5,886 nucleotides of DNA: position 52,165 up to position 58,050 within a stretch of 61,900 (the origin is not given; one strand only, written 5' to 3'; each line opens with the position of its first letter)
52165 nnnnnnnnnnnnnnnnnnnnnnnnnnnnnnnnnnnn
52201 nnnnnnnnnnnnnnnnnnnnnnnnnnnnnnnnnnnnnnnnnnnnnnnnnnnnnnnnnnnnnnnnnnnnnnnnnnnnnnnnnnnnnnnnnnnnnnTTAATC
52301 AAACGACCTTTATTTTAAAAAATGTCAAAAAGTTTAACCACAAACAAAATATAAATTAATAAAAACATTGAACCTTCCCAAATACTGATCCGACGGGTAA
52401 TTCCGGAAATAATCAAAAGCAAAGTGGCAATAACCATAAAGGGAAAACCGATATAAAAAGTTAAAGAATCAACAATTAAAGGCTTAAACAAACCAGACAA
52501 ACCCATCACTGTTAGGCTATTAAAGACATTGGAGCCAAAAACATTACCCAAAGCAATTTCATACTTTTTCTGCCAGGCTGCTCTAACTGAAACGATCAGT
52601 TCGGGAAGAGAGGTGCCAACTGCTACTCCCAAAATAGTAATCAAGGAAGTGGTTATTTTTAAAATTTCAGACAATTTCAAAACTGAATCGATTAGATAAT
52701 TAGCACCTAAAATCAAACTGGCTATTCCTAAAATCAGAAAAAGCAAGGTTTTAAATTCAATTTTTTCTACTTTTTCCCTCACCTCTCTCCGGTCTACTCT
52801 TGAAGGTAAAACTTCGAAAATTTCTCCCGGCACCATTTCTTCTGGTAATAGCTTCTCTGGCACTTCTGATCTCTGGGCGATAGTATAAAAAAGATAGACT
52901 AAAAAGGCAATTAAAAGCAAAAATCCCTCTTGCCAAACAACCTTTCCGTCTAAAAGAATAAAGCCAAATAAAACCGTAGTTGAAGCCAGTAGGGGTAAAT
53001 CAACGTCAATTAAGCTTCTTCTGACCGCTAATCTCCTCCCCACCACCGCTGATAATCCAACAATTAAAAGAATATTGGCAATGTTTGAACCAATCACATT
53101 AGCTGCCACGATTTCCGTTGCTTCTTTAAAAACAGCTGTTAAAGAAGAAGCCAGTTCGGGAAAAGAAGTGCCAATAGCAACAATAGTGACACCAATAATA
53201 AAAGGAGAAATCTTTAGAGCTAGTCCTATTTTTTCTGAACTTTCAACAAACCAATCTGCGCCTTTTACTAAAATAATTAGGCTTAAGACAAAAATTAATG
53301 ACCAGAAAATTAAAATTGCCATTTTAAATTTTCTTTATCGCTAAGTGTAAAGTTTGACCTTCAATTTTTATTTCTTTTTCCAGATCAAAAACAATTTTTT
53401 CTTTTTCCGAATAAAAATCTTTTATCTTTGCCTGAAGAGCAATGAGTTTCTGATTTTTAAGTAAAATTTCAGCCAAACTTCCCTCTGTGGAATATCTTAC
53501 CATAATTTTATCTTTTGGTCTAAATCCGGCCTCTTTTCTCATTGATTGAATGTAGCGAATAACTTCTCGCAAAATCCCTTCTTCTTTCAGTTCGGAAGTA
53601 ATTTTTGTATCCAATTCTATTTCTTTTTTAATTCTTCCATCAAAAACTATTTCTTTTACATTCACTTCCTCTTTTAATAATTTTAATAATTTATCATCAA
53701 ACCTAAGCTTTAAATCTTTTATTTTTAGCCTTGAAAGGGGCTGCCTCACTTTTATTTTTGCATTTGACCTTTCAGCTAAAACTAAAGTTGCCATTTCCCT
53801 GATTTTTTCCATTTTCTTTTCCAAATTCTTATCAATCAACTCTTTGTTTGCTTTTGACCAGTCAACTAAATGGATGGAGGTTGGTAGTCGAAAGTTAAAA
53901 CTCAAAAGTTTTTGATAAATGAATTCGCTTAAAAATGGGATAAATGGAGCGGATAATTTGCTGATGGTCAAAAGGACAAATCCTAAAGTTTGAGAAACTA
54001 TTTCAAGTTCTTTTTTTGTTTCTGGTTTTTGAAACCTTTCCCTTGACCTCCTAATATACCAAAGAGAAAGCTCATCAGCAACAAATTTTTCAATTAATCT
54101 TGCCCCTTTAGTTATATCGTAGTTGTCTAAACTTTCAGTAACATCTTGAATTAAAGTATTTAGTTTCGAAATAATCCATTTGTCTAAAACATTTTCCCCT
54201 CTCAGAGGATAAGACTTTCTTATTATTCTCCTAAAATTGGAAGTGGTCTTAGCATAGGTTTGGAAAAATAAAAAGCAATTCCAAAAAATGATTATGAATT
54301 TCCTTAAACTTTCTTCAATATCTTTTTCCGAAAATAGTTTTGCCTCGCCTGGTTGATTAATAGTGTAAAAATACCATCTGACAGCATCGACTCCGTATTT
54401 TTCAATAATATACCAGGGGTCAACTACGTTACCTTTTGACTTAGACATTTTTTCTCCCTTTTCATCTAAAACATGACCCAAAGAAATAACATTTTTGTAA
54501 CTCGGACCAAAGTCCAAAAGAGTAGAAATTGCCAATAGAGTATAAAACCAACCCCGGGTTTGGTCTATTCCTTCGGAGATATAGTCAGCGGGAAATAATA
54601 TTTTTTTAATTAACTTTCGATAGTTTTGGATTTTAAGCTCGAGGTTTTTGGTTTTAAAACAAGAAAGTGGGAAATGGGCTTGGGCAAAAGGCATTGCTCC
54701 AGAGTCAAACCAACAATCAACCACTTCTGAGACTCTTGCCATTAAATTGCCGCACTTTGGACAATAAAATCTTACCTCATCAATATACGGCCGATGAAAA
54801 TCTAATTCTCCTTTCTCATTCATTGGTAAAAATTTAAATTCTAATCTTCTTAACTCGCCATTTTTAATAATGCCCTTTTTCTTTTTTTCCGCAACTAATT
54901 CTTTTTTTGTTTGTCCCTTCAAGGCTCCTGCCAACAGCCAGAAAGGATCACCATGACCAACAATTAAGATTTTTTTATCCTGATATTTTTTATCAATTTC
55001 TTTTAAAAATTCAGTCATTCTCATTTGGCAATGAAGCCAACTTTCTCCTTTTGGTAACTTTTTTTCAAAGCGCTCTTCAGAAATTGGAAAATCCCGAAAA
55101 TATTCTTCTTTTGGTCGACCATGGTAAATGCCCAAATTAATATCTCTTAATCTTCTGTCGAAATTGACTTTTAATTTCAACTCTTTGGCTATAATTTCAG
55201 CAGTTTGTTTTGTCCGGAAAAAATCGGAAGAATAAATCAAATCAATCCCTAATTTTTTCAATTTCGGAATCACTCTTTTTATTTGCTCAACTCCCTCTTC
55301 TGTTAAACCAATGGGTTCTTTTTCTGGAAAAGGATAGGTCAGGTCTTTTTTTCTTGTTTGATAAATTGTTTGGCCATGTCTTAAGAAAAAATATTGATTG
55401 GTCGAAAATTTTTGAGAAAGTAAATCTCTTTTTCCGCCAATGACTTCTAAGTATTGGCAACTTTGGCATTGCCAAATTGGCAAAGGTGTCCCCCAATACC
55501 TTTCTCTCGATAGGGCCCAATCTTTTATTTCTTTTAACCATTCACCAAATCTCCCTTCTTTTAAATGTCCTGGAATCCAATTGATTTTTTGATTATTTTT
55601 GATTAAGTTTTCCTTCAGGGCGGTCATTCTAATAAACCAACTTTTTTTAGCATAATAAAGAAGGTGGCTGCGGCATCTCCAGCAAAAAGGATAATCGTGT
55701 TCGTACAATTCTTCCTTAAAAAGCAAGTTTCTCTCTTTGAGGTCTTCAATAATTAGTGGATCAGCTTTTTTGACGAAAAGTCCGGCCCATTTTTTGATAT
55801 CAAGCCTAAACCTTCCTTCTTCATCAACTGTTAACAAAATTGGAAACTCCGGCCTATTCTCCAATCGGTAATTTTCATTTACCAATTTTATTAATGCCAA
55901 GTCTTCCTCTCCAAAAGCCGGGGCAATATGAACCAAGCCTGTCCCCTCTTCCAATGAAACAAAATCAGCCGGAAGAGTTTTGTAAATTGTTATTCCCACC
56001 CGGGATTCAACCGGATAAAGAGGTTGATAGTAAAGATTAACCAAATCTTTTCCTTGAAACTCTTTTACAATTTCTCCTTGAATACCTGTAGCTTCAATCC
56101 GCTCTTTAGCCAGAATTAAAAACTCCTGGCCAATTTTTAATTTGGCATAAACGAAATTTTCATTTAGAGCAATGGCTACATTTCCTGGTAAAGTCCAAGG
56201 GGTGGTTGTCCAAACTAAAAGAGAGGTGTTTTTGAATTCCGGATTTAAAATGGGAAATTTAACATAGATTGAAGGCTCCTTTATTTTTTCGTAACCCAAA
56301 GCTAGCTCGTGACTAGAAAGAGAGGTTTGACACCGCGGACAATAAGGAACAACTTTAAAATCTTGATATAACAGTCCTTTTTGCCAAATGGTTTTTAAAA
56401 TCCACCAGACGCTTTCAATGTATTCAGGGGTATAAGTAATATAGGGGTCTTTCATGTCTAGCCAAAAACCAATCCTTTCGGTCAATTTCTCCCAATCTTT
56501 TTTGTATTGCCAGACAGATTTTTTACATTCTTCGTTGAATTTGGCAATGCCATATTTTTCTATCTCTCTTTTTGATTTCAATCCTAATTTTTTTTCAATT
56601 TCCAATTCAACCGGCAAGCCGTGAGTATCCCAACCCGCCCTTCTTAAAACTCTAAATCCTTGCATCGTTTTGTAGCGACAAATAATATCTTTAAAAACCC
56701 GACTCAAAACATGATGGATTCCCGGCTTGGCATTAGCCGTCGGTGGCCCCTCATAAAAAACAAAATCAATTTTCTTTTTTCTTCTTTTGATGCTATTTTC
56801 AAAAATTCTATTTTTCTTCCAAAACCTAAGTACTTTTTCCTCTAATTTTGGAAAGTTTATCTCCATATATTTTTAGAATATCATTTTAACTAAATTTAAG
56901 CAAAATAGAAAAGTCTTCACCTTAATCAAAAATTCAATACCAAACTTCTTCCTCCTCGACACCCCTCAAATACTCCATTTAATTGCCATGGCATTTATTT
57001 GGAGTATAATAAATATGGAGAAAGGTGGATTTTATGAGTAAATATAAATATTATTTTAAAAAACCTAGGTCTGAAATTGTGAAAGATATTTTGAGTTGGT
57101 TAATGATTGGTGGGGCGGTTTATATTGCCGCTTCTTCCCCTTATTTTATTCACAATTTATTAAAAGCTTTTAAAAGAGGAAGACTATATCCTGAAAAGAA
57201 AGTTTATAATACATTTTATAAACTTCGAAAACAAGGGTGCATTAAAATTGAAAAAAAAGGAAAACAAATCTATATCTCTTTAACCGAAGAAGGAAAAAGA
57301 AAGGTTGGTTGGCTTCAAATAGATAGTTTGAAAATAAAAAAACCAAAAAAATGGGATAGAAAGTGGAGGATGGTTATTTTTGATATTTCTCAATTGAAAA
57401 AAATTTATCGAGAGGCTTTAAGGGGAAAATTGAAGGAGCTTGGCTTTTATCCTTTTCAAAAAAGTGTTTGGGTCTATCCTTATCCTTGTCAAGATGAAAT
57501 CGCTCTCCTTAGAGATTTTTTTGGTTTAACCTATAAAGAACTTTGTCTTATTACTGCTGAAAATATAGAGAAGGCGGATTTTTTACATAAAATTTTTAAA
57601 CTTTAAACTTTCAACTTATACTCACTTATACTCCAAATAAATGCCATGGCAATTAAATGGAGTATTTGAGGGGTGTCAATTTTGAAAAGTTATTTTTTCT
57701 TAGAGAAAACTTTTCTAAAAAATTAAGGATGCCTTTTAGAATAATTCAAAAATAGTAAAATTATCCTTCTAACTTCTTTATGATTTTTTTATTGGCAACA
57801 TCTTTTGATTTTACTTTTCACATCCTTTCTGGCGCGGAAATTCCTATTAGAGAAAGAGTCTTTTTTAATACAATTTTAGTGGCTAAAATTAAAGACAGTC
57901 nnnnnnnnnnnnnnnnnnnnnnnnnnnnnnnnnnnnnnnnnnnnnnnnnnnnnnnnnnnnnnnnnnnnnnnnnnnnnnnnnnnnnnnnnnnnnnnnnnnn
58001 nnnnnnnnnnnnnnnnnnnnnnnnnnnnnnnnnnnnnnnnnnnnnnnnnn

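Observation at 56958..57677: PaaX/Cas2-like gene precisely bracketed by a perfect 52-bp inverted repeat that carries its own promoter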

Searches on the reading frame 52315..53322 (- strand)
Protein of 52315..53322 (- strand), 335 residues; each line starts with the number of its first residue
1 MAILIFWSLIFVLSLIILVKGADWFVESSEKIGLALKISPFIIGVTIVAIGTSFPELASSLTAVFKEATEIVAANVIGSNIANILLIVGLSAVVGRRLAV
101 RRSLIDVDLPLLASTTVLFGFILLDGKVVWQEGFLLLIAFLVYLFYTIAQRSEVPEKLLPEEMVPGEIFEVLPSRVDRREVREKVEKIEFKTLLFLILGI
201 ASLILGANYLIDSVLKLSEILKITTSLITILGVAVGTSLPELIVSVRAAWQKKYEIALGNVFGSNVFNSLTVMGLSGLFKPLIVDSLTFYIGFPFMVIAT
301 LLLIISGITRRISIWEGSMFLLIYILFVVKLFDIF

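Call 49: search_protein_families(library=pfam, proteins=[window:52315-53322:-], max_evalue=0.00001)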
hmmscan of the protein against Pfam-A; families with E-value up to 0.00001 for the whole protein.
window:52315-53322:- (335 aa): 1 family
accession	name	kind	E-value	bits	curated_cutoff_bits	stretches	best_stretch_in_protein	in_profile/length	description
PF01699.29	Na_Ca_ex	-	4.7e-62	208.9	24.9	2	9-148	4-150/151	Sodium/calcium exchanger protein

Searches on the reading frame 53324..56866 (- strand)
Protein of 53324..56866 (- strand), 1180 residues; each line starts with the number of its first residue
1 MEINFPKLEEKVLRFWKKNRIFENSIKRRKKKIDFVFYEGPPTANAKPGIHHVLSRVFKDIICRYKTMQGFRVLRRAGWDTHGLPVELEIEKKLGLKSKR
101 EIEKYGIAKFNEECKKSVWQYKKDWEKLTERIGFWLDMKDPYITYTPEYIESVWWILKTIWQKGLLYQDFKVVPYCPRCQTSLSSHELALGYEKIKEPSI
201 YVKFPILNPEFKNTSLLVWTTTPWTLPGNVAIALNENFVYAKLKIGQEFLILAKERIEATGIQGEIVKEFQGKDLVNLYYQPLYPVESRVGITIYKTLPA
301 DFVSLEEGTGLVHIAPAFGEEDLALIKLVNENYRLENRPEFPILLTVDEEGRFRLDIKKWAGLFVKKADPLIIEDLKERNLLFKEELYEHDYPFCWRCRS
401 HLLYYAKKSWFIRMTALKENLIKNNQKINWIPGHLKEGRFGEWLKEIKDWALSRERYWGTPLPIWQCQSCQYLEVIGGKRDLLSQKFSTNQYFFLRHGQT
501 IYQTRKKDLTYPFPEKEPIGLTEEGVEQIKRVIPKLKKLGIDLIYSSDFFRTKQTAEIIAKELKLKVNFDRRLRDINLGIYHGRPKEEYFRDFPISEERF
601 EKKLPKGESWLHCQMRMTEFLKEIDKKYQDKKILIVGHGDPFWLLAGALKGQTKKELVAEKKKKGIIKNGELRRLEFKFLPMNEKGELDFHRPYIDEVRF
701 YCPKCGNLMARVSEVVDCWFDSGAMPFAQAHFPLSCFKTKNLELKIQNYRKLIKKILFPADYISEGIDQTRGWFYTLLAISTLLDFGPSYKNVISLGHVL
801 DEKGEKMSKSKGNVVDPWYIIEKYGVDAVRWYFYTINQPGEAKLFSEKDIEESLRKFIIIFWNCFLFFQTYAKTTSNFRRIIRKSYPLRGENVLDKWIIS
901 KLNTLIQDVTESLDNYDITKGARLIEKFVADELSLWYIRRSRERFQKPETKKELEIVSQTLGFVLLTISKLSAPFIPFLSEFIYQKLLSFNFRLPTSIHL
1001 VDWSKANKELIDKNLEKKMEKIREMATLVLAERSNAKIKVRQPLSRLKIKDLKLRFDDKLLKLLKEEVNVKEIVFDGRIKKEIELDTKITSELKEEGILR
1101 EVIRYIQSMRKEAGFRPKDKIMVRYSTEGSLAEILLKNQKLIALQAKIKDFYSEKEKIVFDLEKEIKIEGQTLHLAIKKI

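Call 96: search_protein_families(library=pfam, proteins=[window:53324-56866:-], max_evalue=0.00001)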
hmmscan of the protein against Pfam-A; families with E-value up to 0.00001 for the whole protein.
window:53324-56866:- (1180 aa): 5 families
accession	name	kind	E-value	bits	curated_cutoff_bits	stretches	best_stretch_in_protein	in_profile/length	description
PF00133.28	tRNA-synt_1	-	4.6e-112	375.2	22.7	2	12-476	2-257/414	tRNA synthetases class I (I, L, M and V)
PF00300.27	His_Phos_1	-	3.3e-33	115.4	21.7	1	493-656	2-165/194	Histidine phosphatase superfamily (branch 1)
PF08264.19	Anticodon_1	-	5.3e-29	101.4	25.1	1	895-1045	1-145/148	Anticodon-binding domain of tRNA ligase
PF09334.17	tRNA-synt_1g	-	1.8e-19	70.2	20.1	1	791-853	313-374/391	tRNA synthetases class I (M)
PF19302.4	DUF5915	-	1.5e-17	64.2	27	1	1005-1179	28-194/195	Domain of unknown function (DUF5915)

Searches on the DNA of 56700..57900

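Call 62: search_rna_families(source=window, start=56700, end=57900, threshold=evalue, max_evalue=1)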
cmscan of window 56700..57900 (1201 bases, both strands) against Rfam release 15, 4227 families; matches with E-value up to 1: 1.
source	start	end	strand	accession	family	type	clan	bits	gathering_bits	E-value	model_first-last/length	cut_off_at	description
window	56915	56935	-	RF01748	nuoG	Cis-reg;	-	17.2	33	0.92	1-43/43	no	nuoG RNA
